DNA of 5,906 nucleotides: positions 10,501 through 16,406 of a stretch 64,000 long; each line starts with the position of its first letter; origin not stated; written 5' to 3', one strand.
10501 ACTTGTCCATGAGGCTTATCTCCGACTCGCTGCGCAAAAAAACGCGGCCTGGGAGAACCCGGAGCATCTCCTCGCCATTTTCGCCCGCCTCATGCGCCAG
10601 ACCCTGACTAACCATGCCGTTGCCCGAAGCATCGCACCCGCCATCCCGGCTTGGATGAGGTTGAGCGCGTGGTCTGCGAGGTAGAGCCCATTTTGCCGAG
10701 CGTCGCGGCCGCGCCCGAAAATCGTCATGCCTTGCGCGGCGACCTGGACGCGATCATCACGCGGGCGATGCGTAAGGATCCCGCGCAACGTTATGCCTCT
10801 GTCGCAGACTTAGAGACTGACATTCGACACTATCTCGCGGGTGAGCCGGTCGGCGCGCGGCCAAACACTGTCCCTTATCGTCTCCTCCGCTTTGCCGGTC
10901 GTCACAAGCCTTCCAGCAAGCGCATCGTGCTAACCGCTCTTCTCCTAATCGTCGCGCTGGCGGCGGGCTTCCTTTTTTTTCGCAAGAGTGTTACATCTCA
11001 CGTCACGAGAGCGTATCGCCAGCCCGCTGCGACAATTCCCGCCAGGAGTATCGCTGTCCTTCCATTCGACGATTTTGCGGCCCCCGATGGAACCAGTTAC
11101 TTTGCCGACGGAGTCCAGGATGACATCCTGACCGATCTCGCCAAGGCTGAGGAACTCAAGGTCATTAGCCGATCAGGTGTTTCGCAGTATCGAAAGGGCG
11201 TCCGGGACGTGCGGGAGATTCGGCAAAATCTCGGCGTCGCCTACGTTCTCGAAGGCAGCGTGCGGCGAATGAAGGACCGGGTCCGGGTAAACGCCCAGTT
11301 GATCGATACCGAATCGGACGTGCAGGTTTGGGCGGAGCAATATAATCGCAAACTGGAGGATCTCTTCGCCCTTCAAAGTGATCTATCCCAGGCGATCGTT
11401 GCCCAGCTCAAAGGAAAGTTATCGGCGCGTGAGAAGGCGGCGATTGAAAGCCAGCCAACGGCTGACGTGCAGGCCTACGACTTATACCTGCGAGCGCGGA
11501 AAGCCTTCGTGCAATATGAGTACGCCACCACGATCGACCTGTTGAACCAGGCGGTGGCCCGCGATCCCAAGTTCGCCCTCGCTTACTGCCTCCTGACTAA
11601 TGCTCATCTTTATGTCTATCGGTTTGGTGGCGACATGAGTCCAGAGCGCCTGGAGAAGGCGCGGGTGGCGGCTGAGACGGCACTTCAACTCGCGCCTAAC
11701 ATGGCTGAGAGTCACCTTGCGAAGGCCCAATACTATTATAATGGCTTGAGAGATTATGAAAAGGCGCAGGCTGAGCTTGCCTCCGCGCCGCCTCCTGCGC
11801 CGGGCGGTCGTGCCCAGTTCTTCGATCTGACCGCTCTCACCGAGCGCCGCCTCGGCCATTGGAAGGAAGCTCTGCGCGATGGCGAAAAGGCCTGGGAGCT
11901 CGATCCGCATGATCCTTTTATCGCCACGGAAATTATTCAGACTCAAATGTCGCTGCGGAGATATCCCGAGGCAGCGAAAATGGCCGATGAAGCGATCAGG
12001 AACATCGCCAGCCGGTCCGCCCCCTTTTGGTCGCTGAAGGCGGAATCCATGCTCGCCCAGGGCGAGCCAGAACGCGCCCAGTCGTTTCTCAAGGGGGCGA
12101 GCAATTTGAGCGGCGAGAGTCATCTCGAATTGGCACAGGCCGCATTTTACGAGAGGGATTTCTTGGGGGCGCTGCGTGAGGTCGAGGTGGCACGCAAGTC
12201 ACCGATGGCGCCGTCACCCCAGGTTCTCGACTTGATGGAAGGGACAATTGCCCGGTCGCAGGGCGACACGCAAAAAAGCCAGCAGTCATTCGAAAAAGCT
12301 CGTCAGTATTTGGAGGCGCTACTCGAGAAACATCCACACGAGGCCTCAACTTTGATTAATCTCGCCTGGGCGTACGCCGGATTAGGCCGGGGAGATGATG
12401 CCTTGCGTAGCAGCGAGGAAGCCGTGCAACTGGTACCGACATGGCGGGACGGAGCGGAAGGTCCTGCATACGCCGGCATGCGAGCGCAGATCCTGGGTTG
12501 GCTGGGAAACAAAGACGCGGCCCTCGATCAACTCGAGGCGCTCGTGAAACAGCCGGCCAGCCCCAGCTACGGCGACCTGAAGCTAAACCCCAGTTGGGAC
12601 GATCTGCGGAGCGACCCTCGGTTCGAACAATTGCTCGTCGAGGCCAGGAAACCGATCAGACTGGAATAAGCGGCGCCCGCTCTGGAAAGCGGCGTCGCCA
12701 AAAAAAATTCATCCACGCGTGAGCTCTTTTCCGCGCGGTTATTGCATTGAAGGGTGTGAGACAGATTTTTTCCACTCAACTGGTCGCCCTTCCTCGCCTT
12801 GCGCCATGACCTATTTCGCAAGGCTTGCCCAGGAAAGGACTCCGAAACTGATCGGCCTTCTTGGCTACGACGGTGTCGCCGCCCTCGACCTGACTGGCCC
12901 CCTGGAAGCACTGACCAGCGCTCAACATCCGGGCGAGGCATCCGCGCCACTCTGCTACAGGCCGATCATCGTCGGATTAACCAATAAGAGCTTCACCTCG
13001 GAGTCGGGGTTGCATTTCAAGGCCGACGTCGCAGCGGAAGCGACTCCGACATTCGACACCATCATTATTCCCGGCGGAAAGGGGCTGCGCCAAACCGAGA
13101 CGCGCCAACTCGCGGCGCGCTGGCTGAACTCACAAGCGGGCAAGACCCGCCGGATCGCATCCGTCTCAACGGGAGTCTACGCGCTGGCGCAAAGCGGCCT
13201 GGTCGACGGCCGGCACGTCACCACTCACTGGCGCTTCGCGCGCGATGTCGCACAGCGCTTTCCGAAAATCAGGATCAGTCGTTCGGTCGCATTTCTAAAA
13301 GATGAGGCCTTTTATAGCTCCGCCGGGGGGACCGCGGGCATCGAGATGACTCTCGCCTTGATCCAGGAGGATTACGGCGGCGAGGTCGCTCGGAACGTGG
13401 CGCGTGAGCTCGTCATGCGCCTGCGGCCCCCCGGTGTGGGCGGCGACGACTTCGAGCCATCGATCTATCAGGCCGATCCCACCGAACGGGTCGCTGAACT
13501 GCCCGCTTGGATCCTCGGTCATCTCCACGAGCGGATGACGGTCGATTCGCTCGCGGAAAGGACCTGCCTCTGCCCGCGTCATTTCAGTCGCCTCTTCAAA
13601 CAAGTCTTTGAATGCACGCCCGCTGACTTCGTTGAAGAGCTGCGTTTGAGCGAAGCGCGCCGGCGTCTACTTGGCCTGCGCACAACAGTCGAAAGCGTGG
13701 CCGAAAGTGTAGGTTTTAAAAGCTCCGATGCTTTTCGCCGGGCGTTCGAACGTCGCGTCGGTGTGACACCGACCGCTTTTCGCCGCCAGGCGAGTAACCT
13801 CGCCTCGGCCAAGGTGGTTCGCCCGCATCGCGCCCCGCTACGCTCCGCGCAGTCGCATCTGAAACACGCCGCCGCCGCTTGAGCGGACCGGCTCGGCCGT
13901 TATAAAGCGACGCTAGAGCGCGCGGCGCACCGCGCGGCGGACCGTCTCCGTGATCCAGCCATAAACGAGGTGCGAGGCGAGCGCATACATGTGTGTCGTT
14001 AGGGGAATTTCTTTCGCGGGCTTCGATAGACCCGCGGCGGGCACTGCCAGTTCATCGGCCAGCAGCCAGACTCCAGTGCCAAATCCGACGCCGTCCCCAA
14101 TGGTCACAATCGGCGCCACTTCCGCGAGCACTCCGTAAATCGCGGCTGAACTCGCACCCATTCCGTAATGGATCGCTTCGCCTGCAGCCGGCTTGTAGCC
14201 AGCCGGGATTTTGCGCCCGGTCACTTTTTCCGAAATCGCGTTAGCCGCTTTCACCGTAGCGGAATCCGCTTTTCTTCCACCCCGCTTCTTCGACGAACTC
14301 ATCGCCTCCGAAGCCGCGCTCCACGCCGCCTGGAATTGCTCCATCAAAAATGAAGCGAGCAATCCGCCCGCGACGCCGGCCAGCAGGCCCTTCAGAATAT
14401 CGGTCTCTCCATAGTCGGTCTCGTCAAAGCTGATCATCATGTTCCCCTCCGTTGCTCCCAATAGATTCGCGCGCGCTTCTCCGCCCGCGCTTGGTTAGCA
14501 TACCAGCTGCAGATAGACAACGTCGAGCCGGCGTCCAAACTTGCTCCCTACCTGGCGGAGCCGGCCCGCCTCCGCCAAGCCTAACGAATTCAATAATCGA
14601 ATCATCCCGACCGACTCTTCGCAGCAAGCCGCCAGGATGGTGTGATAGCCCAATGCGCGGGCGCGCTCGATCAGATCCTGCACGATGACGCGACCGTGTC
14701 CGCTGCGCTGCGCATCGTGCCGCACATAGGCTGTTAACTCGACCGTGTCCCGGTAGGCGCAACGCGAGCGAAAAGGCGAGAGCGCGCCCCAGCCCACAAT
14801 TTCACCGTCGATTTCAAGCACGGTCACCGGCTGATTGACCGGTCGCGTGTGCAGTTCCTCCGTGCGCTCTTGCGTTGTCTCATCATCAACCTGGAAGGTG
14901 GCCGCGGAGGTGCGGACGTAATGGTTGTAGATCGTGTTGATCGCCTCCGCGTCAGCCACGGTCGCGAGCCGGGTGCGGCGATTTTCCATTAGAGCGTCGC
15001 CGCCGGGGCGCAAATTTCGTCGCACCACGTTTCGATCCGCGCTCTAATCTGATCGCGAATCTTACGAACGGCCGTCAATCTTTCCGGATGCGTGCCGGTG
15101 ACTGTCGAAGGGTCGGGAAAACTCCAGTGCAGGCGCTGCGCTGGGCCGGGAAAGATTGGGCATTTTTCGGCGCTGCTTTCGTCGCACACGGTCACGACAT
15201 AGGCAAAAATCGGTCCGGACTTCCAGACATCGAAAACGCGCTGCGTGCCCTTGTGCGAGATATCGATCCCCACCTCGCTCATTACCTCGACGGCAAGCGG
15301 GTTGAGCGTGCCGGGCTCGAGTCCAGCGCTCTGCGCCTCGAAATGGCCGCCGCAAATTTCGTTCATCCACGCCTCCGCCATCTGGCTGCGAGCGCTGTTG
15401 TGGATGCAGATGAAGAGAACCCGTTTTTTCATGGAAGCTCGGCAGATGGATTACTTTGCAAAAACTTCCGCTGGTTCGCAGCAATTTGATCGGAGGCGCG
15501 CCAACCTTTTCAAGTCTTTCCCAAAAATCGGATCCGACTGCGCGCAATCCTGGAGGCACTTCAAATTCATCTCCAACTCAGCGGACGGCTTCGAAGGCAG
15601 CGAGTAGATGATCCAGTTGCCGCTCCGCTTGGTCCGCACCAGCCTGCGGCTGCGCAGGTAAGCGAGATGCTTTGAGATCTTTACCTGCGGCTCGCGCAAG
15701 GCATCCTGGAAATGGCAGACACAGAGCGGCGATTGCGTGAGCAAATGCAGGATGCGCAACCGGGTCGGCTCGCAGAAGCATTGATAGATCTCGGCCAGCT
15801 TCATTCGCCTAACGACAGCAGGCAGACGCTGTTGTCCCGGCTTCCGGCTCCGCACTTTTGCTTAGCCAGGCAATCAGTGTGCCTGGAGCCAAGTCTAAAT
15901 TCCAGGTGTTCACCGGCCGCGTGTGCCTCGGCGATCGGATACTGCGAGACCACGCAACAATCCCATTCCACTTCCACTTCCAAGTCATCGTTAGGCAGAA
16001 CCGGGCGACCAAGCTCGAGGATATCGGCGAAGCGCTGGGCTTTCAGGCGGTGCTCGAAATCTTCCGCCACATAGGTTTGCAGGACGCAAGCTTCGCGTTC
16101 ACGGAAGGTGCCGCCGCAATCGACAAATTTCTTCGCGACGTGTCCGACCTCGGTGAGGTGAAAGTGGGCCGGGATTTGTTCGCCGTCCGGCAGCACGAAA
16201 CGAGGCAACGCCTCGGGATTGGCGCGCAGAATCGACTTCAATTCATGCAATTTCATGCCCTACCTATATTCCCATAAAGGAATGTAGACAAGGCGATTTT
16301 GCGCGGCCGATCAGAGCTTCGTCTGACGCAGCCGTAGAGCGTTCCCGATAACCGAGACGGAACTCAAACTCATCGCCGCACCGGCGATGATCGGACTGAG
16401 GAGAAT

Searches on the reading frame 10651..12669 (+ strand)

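Call 13: search_protein_families(library=pfam, proteins=[window:10651-12669:+])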
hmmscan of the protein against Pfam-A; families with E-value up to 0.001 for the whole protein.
window:10651-12669:+ (672 aa): 14 families
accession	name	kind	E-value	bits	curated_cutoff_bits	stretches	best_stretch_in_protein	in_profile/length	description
PF14559.12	TPR_19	-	3.9e-18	66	25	2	544-586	4-46/68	Tetratricopeptide repeat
PF13428.12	TPR_14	-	7.5e-11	42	23.5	0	542-572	12-42/44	Tetratricopeptide repeat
PF07719.23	TPR_2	-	1.2e-10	41.1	27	0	566-597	2-33/34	Tetratricopeptide repeat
PF13424.12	TPR_12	-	1.5e-09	38.4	30.1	1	531-594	10-74/77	Tetratricopeptide repeat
PF13432.12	TPR_16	-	9.6e-08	32.8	32.7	1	537-593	3-59/65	Tetratricopeptide repeat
PF13374.12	TPR_10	-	1.5e-06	28.5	27.5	0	565-594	2-31/42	Tetratricopeptide repeat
PF13431.12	TPR_17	-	4.7e-06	26.9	24.4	0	554-583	2-31/34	Tetratricopeptide repeat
PF13371.12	TPR_9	-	7e-06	26.4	35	0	544-596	8-60/73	Tetratricopeptide repeat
PF17680.6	FlgO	-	1.9e-05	25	22.6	1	185-226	77-118/130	FlgO protein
PF00515.34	TPR_1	-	4.9e-05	23.4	27.8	0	565-596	1-32/34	Tetratricopeptide repeat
PF07721.20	TPR_4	-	0.00019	22.2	27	0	566-586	2-22/26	Tetratricopeptide repeat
PF13414.12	TPR_11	-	0.00025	21.1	26.8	0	294-319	13-38/42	TPR repeat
PF13174.12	TPR_6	-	0.0003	21.7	26.3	0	537-562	6-31/33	Tetratricopeptide repeat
PF13181.12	TPR_8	-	0.00088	19.7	25.7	0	532-550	9-27/34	Tetratricopeptide repeat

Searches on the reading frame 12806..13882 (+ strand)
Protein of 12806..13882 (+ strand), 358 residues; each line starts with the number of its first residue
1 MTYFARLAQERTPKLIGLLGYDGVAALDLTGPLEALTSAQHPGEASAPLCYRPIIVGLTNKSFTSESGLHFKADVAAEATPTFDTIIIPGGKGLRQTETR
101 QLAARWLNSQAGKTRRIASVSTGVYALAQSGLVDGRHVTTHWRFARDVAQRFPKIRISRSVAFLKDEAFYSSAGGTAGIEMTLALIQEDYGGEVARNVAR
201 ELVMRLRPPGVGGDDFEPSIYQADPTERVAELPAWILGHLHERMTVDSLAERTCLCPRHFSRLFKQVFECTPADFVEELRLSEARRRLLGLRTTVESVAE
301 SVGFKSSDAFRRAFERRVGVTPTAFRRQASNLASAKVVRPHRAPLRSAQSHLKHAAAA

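Call 14: search_protein_families(library=pfam, proteins=[window:12806-13882:+])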
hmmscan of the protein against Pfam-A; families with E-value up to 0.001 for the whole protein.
window:12806-13882:+ (358 aa): 3 families
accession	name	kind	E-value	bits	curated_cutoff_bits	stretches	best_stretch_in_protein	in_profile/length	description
PF12833.13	HTH_18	-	5.7e-22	78.2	33.6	1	249-328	1-80/80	Helix-turn-helix domain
PF01965.30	DJ-1_PfpI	-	4.3e-18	66.1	26.6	1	20-187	7-164/165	DJ-1/PfpI family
PF00165.29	HTH_AraC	-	2.8e-16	59.6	26.6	2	293-327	9-42/42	Bacterial regulatory helix-turn-helix proteins, AraC family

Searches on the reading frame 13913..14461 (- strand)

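Call 14: search_protein_families(library=pfam, proteins=[window:13913-14461:-])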
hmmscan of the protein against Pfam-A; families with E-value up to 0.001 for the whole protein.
window:13913-14461:- (182 aa): 1 family
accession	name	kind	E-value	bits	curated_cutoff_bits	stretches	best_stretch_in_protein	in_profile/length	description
PF07274.17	DUF1440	-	2.1e-12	47.7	34.7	1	93-172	55-134/135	Protein of unknown function (DUF1440)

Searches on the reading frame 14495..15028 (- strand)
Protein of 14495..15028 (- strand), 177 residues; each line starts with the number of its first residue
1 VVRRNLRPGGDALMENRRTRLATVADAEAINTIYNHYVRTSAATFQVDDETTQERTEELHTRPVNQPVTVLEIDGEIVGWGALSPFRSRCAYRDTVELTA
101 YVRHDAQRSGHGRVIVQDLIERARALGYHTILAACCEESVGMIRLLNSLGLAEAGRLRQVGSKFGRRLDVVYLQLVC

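Call 14: search_protein_families(library=pfam, proteins=[window:14495-15028:-])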
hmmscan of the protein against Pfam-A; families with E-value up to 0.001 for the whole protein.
window:14495-15028:- (177 aa): 5 families
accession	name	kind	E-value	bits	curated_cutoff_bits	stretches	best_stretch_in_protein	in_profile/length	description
PF13420.13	Acetyltransf_4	-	5.6e-13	49.6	24.3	1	20-170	2-153/155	Acetyltransferase (GNAT) domain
PF00583.31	Acetyltransf_1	-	3.3e-11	43.9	20.7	1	34-150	5-115/116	Acetyltransferase (GNAT) family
PF13480.13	Acetyltransf_6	-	4e-05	24.2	22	1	3-131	4-132/143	Acetyltransferase (GNAT) domain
PF13508.13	Acetyltransf_7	-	6.1e-05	23.8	27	1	68-131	5-65/84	Acetyltransferase (GNAT) domain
PF13302.13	Acetyltransf_3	-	6.9e-05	24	25.4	1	21-151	6-137/138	Acetyltransferase (GNAT) domain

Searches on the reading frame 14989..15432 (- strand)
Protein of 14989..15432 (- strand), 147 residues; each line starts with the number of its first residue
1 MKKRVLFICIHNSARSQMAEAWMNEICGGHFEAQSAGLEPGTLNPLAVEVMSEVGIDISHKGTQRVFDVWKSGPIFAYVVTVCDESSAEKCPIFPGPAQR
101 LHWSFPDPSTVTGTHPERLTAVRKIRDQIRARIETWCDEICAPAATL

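Call 14: search_protein_families(library=pfam, proteins=[window:14989-15432:-])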
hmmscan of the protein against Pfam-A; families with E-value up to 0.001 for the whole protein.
window:14989-15432:- (147 aa): 1 family
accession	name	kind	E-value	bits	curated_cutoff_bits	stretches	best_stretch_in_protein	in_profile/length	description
PF01451.26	LMWPc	-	4.2e-14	53.4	23.2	1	5-136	1-143/144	Low molecular weight phosphotyrosine protein phosphatase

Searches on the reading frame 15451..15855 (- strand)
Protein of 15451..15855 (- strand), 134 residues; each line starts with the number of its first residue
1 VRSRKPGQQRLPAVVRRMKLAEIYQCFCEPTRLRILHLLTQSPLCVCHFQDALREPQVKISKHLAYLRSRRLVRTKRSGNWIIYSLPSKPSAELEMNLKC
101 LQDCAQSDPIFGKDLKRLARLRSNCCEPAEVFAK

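Call 18: search_protein_families(library=pfam, proteins=[window:15451-15855:-])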
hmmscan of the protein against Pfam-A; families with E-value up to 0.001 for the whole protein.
window:15451-15855:- (134 aa): 1 family
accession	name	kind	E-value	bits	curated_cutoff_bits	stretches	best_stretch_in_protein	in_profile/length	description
PF01022.26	HTH_5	-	5.3e-09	36.3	22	1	30-74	2-46/47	Bacterial regulatory protein, arsR family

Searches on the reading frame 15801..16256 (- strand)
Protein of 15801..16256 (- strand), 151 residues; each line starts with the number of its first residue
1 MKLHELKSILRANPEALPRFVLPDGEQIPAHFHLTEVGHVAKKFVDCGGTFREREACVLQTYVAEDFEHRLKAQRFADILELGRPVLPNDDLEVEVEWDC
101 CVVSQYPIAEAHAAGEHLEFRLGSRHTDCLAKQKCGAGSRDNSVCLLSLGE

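Call 14: search_protein_families(library=pfam, proteins=[window:15801-16256:-])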
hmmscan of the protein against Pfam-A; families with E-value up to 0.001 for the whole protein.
window:15801-16256:- (151 aa): 1 family
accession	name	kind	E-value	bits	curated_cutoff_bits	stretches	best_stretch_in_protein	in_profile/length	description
PF20001.5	DUF6428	-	4.1e-39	134.3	28.7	1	3-138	1-131/155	Family of unknown function (DUF6428)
